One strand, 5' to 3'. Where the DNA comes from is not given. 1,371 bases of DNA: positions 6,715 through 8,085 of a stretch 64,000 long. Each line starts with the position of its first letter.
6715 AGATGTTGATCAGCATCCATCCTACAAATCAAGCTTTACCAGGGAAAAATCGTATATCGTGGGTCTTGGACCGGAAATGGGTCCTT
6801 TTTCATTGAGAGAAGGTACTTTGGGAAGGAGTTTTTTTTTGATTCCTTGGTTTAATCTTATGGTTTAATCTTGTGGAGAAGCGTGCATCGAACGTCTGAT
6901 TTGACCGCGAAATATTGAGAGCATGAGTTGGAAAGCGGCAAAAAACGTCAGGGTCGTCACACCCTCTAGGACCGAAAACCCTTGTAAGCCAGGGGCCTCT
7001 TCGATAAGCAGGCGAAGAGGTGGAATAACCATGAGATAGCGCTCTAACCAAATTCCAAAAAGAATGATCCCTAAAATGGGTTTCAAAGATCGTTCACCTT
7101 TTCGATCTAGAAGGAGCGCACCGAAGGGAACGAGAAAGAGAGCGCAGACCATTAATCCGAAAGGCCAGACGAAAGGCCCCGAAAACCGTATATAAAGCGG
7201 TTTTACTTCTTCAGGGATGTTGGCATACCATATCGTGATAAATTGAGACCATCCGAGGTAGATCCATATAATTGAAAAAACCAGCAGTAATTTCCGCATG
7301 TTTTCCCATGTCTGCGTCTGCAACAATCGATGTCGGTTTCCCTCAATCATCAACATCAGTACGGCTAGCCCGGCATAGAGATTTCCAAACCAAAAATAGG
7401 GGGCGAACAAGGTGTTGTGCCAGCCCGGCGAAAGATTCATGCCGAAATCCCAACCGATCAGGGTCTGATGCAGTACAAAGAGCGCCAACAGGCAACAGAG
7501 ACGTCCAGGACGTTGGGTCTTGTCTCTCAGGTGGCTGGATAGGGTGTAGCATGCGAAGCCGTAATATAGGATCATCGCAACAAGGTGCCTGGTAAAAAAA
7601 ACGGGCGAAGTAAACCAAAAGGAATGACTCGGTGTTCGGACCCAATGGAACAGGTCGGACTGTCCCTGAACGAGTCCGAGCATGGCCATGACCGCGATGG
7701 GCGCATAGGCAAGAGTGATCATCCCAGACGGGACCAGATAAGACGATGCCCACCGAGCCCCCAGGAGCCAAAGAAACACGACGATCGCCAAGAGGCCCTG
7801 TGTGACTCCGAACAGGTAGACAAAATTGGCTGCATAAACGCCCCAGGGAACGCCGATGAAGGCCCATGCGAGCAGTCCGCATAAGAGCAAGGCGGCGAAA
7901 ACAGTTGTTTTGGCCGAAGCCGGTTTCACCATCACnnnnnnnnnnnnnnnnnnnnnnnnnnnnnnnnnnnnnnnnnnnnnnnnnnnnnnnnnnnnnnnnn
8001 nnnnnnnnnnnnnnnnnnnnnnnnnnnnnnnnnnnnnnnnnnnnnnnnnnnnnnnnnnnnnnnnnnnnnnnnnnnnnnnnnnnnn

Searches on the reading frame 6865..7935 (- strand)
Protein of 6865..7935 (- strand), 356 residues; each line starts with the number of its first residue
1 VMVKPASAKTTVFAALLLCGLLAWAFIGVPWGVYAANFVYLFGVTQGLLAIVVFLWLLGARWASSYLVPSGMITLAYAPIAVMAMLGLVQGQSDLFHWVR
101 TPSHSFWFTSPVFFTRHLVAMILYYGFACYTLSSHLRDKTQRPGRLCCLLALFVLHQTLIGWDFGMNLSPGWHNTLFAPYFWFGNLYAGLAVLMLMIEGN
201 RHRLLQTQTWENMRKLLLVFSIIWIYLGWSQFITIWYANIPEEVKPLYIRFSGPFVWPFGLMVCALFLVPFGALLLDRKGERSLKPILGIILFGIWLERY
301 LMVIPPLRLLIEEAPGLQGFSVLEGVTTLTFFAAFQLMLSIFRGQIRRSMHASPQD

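Call 5: search_protein_families(library=pfam, proteins=[window:6865-7935:-], max_evalue=0.01)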
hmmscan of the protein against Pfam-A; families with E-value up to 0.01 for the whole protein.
window:6865-7935:- (356 aa): 0 families

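Call 6: search_protein_families(library=ncbifam, proteins=[window:6865-7935:-], max_evalue=0.01)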
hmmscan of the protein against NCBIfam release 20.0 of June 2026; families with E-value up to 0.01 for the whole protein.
window:6865-7935:- (356 aa): 0 families

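Call 63: search_solved_structures(query=window:6865-7935:-, max_evalue=0.01)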
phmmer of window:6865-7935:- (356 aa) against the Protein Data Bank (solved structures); distinct sequences matched with E-value up to 0.01: 8.
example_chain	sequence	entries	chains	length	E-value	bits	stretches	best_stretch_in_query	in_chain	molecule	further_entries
6f0k_C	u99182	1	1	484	7.1e-15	58.4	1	147-343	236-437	Polysulphide reductase NrfD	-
6btm_F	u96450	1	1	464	8e-12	48.4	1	149-305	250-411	Alternative Complex III subunit F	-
6btm_C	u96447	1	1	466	1.9e-11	47.1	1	155-307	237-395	Alternative Complex III subunit C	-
8k9e_C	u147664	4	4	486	8.8e-10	41.7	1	152-307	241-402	Polysulphide reductase NrfD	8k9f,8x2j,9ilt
8k9e_F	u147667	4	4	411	3.1e-09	39.8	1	142-307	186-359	Quinol:cytochrome c oxidoreductase quinone-binding subunit 2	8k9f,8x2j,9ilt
6f0k_F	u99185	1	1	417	6.8e-09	38.8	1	12-297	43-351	ActF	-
6lod_C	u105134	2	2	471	4.1e-08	36.2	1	155-307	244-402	Polysulphide reductase NrfD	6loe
6lod_F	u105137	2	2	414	0.00042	23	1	21-352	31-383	Uncharacterized protein ActF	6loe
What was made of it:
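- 6865..7935 (-): ActF-like second NrfD-type membrane subunit (356 aa). It has no Pfam hit (call 5), but phmmer matches ACIII ActC and ActF chains 6f0k_C/F, 6btm_C/F and 8k9e_C/F, E 7e-15 to 7e-9 (call 63).
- On Alternative complex III (ActABCDEF): The ORF at 6865-7935 matches ActC and ActF chains of solved ACIII, E 7e-15 to 7e-9, but has no Pfam hit (calls 5, 63).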
